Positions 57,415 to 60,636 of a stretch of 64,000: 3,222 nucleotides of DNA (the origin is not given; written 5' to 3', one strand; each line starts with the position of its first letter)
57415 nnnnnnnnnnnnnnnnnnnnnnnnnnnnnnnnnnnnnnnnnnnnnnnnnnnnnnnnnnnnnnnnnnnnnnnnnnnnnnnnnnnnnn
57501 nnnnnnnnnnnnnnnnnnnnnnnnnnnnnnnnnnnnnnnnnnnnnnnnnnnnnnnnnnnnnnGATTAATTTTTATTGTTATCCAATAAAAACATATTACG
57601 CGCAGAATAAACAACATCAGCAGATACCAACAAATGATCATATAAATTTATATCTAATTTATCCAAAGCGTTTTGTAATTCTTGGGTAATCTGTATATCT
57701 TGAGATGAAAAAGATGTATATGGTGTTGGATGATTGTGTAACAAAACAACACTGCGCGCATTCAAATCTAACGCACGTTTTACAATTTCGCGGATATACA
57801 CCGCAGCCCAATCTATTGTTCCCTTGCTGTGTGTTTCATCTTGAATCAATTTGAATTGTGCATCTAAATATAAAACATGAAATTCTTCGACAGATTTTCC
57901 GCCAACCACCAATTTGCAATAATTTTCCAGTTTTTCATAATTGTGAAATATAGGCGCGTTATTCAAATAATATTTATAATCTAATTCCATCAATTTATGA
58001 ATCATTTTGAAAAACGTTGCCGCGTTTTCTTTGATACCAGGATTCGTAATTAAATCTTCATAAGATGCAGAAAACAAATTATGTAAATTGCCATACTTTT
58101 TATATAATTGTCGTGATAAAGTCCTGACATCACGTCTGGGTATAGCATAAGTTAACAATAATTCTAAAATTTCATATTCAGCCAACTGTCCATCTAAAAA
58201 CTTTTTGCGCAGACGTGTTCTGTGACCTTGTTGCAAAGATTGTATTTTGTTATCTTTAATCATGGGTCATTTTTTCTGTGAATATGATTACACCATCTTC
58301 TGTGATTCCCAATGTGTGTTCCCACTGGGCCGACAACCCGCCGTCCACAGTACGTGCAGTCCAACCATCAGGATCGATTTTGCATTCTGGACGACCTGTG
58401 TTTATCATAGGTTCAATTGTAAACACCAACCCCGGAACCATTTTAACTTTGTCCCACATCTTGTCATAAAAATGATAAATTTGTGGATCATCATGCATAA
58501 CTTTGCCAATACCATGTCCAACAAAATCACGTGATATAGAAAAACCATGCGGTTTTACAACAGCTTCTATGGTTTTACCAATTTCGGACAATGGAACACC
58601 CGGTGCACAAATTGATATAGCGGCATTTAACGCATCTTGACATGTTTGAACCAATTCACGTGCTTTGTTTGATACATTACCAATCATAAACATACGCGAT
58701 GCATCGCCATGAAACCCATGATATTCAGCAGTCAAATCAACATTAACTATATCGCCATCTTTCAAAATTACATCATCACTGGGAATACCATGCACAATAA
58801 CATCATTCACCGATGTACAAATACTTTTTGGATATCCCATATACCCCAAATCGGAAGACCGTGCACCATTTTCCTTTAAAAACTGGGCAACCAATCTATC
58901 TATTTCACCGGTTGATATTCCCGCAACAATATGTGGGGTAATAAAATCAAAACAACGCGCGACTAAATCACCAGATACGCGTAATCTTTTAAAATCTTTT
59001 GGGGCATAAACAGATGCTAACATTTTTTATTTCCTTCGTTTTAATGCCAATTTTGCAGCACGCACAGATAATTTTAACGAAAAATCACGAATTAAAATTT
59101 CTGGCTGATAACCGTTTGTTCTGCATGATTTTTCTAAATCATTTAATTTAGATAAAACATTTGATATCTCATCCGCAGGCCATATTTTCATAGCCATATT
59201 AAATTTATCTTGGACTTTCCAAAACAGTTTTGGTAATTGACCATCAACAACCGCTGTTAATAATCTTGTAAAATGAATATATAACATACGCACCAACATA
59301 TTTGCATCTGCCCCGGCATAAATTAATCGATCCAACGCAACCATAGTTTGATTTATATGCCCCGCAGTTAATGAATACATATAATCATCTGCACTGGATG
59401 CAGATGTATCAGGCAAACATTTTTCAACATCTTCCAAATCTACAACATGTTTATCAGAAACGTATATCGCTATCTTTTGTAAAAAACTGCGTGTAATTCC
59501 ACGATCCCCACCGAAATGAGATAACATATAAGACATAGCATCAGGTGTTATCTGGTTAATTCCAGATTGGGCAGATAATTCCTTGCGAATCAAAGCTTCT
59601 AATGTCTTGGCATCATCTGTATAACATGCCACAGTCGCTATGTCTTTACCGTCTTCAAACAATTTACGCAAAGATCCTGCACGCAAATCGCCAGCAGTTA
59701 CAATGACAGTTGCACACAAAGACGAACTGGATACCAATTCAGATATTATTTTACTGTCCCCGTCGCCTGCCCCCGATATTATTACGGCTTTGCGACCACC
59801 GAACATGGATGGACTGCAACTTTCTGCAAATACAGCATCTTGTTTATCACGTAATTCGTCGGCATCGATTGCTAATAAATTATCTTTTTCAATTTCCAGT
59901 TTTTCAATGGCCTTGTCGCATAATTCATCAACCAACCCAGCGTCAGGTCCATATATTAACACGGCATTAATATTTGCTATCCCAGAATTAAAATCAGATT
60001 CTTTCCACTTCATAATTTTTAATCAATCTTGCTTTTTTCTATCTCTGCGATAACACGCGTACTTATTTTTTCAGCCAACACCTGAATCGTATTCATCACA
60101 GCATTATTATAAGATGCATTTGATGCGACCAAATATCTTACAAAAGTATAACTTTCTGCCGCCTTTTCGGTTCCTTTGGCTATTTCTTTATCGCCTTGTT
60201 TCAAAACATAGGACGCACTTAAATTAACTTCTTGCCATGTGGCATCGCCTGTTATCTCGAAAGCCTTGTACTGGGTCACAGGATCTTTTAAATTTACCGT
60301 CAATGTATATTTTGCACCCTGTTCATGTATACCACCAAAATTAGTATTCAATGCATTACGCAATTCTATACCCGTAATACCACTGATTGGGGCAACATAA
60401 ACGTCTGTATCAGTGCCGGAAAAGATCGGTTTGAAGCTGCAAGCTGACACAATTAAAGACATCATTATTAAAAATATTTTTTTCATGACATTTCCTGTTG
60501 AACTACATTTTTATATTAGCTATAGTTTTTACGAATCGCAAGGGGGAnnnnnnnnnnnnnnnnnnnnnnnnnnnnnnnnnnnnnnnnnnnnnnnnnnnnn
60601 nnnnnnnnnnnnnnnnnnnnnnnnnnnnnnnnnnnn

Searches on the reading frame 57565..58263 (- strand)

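Call 12: search_protein_families(library=pfam, proteins=[window:57565-58263:-], max_evalue=0.001)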
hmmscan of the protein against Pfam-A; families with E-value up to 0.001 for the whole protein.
window:57565-58263:- (232 aa): 2 families
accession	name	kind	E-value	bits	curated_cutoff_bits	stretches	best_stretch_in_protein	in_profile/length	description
PF04002.20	RadC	-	1.3e-32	112.8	22.1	1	107-222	2-117/121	RadC-like JAB domain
PF20582.4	UPF0758_N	-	0.0001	22.7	27.1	1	25-81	20-75/77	UPF0758 N-terminal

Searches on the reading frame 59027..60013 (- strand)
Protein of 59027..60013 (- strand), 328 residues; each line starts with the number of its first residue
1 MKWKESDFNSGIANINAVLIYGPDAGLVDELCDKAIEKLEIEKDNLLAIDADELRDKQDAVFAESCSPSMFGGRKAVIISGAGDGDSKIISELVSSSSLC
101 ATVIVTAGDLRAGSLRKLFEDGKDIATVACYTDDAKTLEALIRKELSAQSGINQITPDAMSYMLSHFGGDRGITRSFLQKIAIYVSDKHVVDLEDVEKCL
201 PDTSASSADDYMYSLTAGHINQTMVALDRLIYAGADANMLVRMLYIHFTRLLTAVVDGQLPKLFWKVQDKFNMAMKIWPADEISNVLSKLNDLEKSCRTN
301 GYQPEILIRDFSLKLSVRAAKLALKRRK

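Call 12: search_protein_families(library=pfam, proteins=[window:59027-60013:-], max_evalue=0.001)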
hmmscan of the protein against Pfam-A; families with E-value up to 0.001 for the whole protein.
window:59027-60013:- (328 aa): 0 families

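Call 29: find_encoding_contigs(protein=window:59027-60013:-, flank=10000, max_places=10)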
Protein window:59027-60013:- (328 aa): 13 contigs read that carry it; 10 places shown.
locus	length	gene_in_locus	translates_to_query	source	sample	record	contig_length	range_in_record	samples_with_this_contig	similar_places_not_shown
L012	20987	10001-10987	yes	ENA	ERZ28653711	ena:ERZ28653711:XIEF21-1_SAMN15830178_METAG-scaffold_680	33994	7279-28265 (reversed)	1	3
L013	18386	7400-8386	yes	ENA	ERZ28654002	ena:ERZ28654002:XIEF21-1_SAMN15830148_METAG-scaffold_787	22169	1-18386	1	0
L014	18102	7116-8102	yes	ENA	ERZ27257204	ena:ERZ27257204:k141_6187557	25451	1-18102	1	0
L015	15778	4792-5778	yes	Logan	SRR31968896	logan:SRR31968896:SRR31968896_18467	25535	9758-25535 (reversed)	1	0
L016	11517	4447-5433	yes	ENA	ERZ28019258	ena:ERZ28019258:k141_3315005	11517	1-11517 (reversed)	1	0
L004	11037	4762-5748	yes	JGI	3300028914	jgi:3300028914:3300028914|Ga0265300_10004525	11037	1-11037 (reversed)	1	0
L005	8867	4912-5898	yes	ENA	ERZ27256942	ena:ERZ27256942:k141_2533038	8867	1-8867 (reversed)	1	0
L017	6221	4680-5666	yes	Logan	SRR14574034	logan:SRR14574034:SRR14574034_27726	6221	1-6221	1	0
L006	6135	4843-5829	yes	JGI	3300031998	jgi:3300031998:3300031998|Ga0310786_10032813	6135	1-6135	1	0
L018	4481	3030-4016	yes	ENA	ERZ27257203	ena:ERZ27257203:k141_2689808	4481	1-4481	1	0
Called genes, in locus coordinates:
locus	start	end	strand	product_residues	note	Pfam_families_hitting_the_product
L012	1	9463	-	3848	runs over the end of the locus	PF26918:Ig_Eae (faint), PF14874:PapD-like (faint), PF11222:DUF3017 (faint)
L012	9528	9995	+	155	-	-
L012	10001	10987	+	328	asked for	-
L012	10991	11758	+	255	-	PF00557:Peptidase_M24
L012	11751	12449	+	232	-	PF04002:RadC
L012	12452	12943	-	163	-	-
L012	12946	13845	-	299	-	-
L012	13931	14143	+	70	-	-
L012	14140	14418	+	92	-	PF05164:ZapA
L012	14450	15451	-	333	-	PF00044:Gp_dh_N, PF02800:Gp_dh_C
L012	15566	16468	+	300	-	PF01745:IPT (weak), PF01715:IPPT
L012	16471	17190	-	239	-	-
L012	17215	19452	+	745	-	PF17764:PriA_3primeBD, PF00270:DEAD, PF04851:ResIII, PF18319:Zn_ribbon_PriA (weak), PF00271:Helicase_C (weak), PF18074:PriA_C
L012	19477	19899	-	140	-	-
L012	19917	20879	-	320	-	PF00437:T2SSE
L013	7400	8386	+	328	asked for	-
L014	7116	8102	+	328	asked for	-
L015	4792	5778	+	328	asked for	-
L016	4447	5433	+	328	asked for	-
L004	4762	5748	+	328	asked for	-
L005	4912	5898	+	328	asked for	-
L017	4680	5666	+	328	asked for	-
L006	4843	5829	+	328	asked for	-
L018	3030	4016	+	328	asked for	-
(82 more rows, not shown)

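Call 74: search_protein_families(library=ncbifam, proteins=[window:59027-60013:-], max_evalue=0.01)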
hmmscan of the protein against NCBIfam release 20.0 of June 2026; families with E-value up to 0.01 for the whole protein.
window:59027-60013:- (328 aa): 6 families
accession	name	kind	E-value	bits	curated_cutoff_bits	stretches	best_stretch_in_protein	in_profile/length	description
TIGR01128.2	holA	equivalog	1.3e-39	136.4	80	1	18-315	2-316/316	DNA polymerase III subunit delta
NF005134.0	PRK06585.1-1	equivalog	6.2e-25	87.9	478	1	14-251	19-249/326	DNA polymerase III subunit delta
NF004046.1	PRK05563.1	equivalog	2.8e-06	26.5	400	1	182-315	223-356/567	DNA polymerase III subunit gamma/tau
NF003226.0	PRK04195.1-1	equivalog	0.00014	20.9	588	1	2-182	28-208/405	replication factor C large subunit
NF006302.0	PRK08487.1-5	equivalog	0.00063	19.5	296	1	15-251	15-243/323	DNA polymerase III subunit delta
TIGR02397.1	dnaX_nterm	equivalog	0.004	16.4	250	1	174-301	215-341/355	DNA polymerase III subunit gamma/tau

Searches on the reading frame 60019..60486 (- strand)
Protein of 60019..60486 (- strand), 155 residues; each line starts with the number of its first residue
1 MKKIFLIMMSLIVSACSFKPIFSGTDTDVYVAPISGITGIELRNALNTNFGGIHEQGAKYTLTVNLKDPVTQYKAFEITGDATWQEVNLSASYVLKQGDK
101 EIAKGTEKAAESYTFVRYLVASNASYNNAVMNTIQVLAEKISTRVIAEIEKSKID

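Call 12: search_protein_families(library=pfam, proteins=[window:60019-60486:-], max_evalue=0.001)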
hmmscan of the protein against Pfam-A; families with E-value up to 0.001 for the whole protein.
window:60019-60486:- (155 aa): 0 families

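Call 14: find_encoding_contigs(protein=window:60019-60486:-, flank=10000, max_places=6)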
Protein window:60019-60486:- (155 aa): 8 contigs read that carry it; 6 places shown.
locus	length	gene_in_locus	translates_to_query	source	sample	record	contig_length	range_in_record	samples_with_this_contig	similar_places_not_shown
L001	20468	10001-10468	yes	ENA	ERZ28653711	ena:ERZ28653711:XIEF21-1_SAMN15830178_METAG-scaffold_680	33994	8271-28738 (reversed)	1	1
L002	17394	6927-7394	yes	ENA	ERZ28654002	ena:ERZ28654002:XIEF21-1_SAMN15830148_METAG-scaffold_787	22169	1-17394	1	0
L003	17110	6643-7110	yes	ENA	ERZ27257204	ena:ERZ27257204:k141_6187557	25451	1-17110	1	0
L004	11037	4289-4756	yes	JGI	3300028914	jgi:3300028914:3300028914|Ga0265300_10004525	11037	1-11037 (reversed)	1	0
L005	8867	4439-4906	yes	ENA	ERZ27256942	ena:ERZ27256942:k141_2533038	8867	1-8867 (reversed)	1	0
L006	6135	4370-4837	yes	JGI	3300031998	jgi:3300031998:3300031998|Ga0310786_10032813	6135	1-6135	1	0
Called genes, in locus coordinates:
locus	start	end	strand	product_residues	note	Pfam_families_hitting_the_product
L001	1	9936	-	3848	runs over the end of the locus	PF26918:Ig_Eae (faint), PF14874:PapD-like (faint), PF11222:DUF3017 (faint)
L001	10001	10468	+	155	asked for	-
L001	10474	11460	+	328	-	-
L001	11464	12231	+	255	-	PF00557:Peptidase_M24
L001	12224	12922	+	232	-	PF04002:RadC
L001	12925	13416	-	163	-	-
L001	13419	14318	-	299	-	-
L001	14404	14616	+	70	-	-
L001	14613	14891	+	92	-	PF05164:ZapA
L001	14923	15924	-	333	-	PF00044:Gp_dh_N, PF02800:Gp_dh_C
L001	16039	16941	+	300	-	PF01745:IPT (weak), PF01715:IPPT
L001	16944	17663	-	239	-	-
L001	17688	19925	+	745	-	PF17764:PriA_3primeBD, PF00270:DEAD, PF04851:ResIII, PF18319:Zn_ribbon_PriA (weak), PF00271:Helicase_C (weak), PF18074:PriA_C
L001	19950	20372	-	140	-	-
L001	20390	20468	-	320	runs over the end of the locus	PF00437:T2SSE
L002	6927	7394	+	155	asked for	-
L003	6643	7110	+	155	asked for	-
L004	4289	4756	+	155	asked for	-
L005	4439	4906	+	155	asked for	-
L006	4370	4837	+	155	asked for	-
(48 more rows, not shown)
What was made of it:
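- All length variants come from short-read metagenome assemblies, which break or may mis-join inside such arrays (calls 14, 29). Contigs habitually break inside the array (calls 14, 29). A faint Ig_Eae hit is on record (call 14).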

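Call 27: find_related_loci(query=L001:1-1500:-, collection=metagenome_contigs, flank=10000)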
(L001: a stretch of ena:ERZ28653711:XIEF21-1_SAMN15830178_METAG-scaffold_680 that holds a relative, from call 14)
Query L001:1-1500:- (500 aa) in metagenome_contigs; peptide patterns used: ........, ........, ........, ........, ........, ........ (x = any residue, [..] = any of these).
141 stretches matched a pattern; 5 encode a relative of the query (tblastn E <= 1e-3); 5 distinct loci.
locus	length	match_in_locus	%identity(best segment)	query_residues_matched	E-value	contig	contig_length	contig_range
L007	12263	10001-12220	34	10-485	3e-31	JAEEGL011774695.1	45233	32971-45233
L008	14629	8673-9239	39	59-241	1e-12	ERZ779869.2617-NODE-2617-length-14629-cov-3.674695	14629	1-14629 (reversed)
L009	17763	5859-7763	30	52-488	4e-9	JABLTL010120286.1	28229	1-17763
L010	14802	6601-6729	53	83-127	4e-5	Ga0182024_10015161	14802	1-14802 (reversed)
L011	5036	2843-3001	50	74-129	5e-5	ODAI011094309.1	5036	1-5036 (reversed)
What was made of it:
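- Tried and rejected: It found only distant relatives (call 27).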

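Call 37: search_protein_families(library=pfam, proteins=[L001:1885-2391:-], max_evalue=10)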
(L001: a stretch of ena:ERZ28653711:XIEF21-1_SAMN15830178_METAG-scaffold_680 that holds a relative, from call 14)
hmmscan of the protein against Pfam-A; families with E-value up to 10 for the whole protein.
L001:1885-2391:- (169 aa): 2 families
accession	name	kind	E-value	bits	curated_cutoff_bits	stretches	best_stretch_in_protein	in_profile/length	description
PF12229.13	PG_binding_4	-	0.044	14.4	22.1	1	40-60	75-95/117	Putative peptidoglycan binding domain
PF09134.16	Invasin_D3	-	5.4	8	33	0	12-97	17-96/98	Invasin, domain 3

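Call 53: search_protein_families(library=pfam, proteins=[L001:1-9936:-], max_evalue=5)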
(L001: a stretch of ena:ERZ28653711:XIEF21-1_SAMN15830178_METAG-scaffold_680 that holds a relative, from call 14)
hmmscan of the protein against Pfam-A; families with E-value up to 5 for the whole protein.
L001:1-9936:- (3312 aa): 8 families
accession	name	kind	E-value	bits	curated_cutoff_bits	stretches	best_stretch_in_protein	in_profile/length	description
PF14874.12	PapD-like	-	1.6e-06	28.6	27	0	1716-1748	66-98/102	Flagellar-associated PapD-like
PF11222.13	DUF3017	-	1.5e-05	25.7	25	0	2538-2566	42-70/74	Protein of unknown function (DUF3017)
PF18340.7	TraI_2B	-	0.00015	22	26.7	0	2504-2528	35-59/79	DNA relaxase TraI 2B/2B-like domain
PF19513.4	DUF6047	-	0.052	14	27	0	3141-3199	70-128/190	Family of unknown function (DUF6047)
PF20281.3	CTD5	-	0.14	12.1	25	0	1889-1937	144-192/207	C-terminal domain 5 of the ABC-three component (ABC-3C) systems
PF21192.3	NMD3_OB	-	1.4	9.7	27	0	2407-2453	22-67/86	NMD3 OB-fold domain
PF22833.2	C5orf34_2nd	-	2.1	9.4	27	0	2837-2883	22-57/117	C5orf34-like, second domain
PF12229.13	PG_binding_4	-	2.6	8.7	22.1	0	2555-2575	75-95/117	Putative peptidoglycan binding domain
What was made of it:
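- Tried and rejected: The PapD-like and DUF3017 hits are noise inside the repeats (call 53).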

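Call 54: search_protein_families(library=ncbifam, proteins=[L001:1-9936:-], max_evalue=5)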
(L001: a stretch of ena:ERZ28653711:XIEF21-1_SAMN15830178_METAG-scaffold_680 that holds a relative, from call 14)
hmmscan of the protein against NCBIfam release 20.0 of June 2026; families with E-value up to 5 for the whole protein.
L001:1-9936:- (3312 aa): 3 families
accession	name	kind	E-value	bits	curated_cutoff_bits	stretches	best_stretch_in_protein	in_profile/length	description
NF003227.0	PRK04195.1-2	equivalog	0.061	12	502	0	2794-2832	49-86/487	replication factor C large subunit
NF053564.1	Gins15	equivalog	0.066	13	130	0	1794-1827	81-114/142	DNA replication protein Gins15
NF001679.0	PRK00440.1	equivalog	0.14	11.2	303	0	2456-2489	50-83/322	replication factor C small subunit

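Call 55: find_related_loci(query=L001:1-1500:-, collection=genome_contigs, flank=10000)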
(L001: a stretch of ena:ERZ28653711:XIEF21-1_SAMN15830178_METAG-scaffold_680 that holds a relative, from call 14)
Query L001:1-1500:- (500 aa) in genome_contigs; peptide patterns used: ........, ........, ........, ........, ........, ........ (x = any residue, [..] = any of these).
74 stretches matched a pattern; 7 encode a relative of the query (tblastn E <= 1e-3); 7 distinct loci.
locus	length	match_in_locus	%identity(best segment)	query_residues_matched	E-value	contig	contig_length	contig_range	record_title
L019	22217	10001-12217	34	7-500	8e-44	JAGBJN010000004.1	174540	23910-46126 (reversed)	MAG: Clostridia bacterium isolate RGIG9176 Water_deer_Reticulum-5__c151, whole genome shotgun sequence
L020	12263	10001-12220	34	10-485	4e-31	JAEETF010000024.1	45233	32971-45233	MAG: Bacilli bacterium isolate Tb.RUG.4 k141_2953445_flag=1_multi=16.0000_len=45233, whole genome shotgun sequence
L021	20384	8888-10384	41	8-480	6e-47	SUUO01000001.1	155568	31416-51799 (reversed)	MAG: Alphaproteobacteria bacterium isolate SIG48 NODE_451_length_155568_cov_2.099600, whole genome shotgun sequence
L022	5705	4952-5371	35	26-464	2e-7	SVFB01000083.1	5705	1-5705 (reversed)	MAG: Lachnospiraceae bacterium isolate SIG321 k141_637605, whole genome shotgun sequence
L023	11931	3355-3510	51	69-123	5e-6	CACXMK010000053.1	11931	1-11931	MAG: uncultured Lachnospiraceae bacterium isolate RUG11393 genome assembly, contig: RUG11393_asm_53, whole genome shotgu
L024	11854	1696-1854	52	74-129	3e-5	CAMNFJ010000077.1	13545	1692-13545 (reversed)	MAG: uncultured Lachnospiraceae bacterium isolate SRR873597_bin.35_metaWRAP_v1.3_MAG genome assembly, contig: NODE.11752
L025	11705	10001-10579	28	284-472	2e-4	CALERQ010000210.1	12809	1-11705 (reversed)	MAG TPA_asm: uncultured Clostridia bacterium isolate SRR1747065_bin.8_CONCOCT_v1.1_MAG genome assembly, contig: ERZ80829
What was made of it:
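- Tried and rejected: The scan with distal units found only paralogue-like relatives (call 55).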

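Call 58: search_protein_families(library=pfam, proteins=[L021:7445-13309:+], max_evalue=5)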
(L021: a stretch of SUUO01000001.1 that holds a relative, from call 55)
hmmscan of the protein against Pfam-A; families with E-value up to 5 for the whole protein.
L021:7445-13309:+ (1954 aa): 5 families
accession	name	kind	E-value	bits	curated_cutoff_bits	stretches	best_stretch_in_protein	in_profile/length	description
PF04234.18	CopC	-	0.0003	22.2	23.3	1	634-714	12-92/92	CopC domain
PF07699.19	Ephrin_rec_like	-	0.00051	20.2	23.1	2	1691-1724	3-34/48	Tyrosine-protein kinase ephrin type A/B receptor-like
PF21200.3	Glyco_hydro_39_C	-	0.0095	16.7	27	1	525-550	61-86/89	Alpha-L-iduronidase C-terminal domain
PF17390.7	Bac_rhamnosid_C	-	0.024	14.9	22.1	0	844-875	27-58/78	Bacterial alpha-L-rhamnosidase C-terminal domain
PF14301.12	DUF4376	-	0.89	10.5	25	0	1003-1048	24-71/106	Domain of unknown function (DUF4376)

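Call 61: search_protein_families(library=pfam, proteins=[L021:554-1009:+, L021:1006-1776:+, L021:1779-2513:-, L021:2503-3483:-, L021:3527-5299:-, L021:5271-6047:+, L021:6435-7265:-, L021:13336-14049:-, L021:14050-15054:+, L021:15059-16135:+], max_evalue=0.001)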
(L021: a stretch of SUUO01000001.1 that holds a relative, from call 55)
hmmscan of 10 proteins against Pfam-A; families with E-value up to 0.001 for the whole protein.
L021:554-1009:+ (151 aa): 0 families

L021:1006-1776:+ (256 aa): 13 families
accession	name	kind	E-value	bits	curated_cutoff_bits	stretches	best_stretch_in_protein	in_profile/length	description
PF05175.20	MTS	-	1.3e-12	48.1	23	1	78-178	24-118/170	Methyltransferase small domain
PF13649.12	Methyltransf_25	-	1.5e-09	38.9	27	1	93-165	1-71/97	Methyltransferase domain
PF13847.12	Methyltransf_31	-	5.5e-08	33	27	1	92-173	6-82/145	Methyltransferase domain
PF05971.18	Methyltransf_10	-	6.6e-07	29.4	23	1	90-173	103-192/299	RNA methyltransferase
PF06325.19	PrmA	-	1.4e-06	28.5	22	1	92-165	164-233/296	Ribosomal protein L11 methyltransferase (PrmA)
PF04816.18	TrmK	-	1.4e-06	28.4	27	1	94-163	2-71/205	tRNA (adenine(22)-N(1))-methyltransferase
PF08241.18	Methyltransf_11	-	1.4e-05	26.1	21.2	1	94-165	1-67/95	Methyltransferase domain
PF12847.13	Methyltransf_18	-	1.5e-05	25.5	27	1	92-163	17-87/151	Methyltransferase domain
PF01170.24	UPF0020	-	5.8e-05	23.3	22.3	1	116-181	79-144/197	RMKL-like, methyltransferase domain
PF07669.17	Eco57I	-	8.8e-05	23.1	25.3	1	152-174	67-90/171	Eco57I restriction-modification methylase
PF08242.18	Methyltransf_12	-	0.00014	23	30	1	94-165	1-72/98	Methyltransferase domain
PF02384.22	N6_Mtase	-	0.00028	20.7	20.4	1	78-170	34-137/311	N-6 DNA Methylase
PF03602.21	Cons_hypoth95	-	0.00096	19.3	24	0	88-172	40-127/182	Conserved hypothetical protein 95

L021:1779-2513:- (244 aa): 3 families
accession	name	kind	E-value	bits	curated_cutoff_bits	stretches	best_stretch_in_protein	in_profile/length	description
PF00561.26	Abhydrolase_1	-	8.7e-06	26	25.8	0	114-179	46-111/245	alpha/beta hydrolase fold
PF12697.13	Abhydrolase_6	-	0.00012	23.2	26.3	0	61-152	31-82/217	Alpha/beta hydrolase family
PF12146.15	Hydrolase_4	-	0.00015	21.6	27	1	123-218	63-156/239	Serine aminopeptidase, S33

L021:2503-3483:- (326 aa): 0 families

L021:3527-5299:- (590 aa): 2 families
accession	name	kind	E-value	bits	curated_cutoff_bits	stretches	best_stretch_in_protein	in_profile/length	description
PF00912.28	Transgly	-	6.7e-57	192.2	27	1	82-244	15-177/178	Transglycosylase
PF00905.27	Transpeptidase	-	3e-33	115.7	22.1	1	323-587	1-298/299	Penicillin binding protein transpeptidase domain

L021:5271-6047:+ (258 aa): 5 families
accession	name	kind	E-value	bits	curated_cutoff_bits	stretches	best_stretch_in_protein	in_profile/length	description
PF13505.12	OMP_b-brl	-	1.8e-14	54.7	28.7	1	97-255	35-175/175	Outer membrane protein beta-barrel domain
PF02462.21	Opacity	-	1.4e-05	25.6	21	1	156-231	36-111/126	Opacity family porin protein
PF03922.20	OmpW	-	0.00043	20.7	24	1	152-255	86-195/195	OmpW family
PF01389.23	OmpA_membrane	-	0.00048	20.4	21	0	104-256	27-177/180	OmpA-like transmembrane domain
PF01617.23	Surface_Ag_2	-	0.00087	19.3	22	0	154-232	139-210/247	Surface antigen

L021:6435-7265:- (276 aa): 0 families

L021:13336-14049:- (237 aa): 1 family
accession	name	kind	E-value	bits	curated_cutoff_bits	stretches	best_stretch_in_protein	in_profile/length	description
PF22769.1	DCD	-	1.1e-26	94.2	27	2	94-195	49-152/153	dCTP deaminase-like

L021:14050-15054:+ (334 aa): 11 families
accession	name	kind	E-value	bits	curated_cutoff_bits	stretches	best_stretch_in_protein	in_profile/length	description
PF01926.29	MMR_HSR1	-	3.6e-23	82.3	21.9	1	46-159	2-113/113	50S ribosome-binding GTPase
PF00009.33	GTP_EFTU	-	3.6e-14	53.2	26.5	1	46-207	6-187/188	Elongation factor Tu GTP binding domain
PF02421.24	FeoB_N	-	1.1e-12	48.1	27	1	46-200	3-154/156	Ferrous iron transport protein B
PF00350.29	Dynamin_N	-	4.3e-12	46.8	27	2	46-79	1-34/168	Dynamin family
PF10662.15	PduV-EutP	-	3.6e-10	40.2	21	1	46-202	4-141/143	Ethanolamine utilisation - propanediol utilisation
PF07650.23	KH_2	-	9e-10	38.7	22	1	242-318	1-77/78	KH domain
PF03193.22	RsgA_GTPase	-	1.1e-08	35.5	30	1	41-101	104-168/174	RsgA GTPase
PF04548.22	AIG1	-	2.8e-07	30.5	27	1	48-145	5-105/212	AIG1 family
PF02492.25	cobW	-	0.00015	21.8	20.7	0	87-176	79-170/180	CobW/HypB/UreG, nucleotide-binding domain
PF19993.5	DO-GTPase2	-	0.00019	21.6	27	0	45-61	2-18/226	Double-GTPase 2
PF13401.12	AAA_22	-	0.00052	20.8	27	0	42-163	4-96/130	AAA domain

L021:15059-16135:+ (358 aa): 1 family
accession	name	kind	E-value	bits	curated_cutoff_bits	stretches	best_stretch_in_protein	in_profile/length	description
PF02547.20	Queuosine_synth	-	1.7e-117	392.6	25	1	4-344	1-322/322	Queuosine biosynthesis protein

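Call 74: search_protein_families(library=ncbifam, proteins=[window:60019-60486:-], max_evalue=0.01)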
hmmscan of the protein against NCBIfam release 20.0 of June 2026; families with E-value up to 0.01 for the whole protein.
window:60019-60486:- (155 aa): 0 families
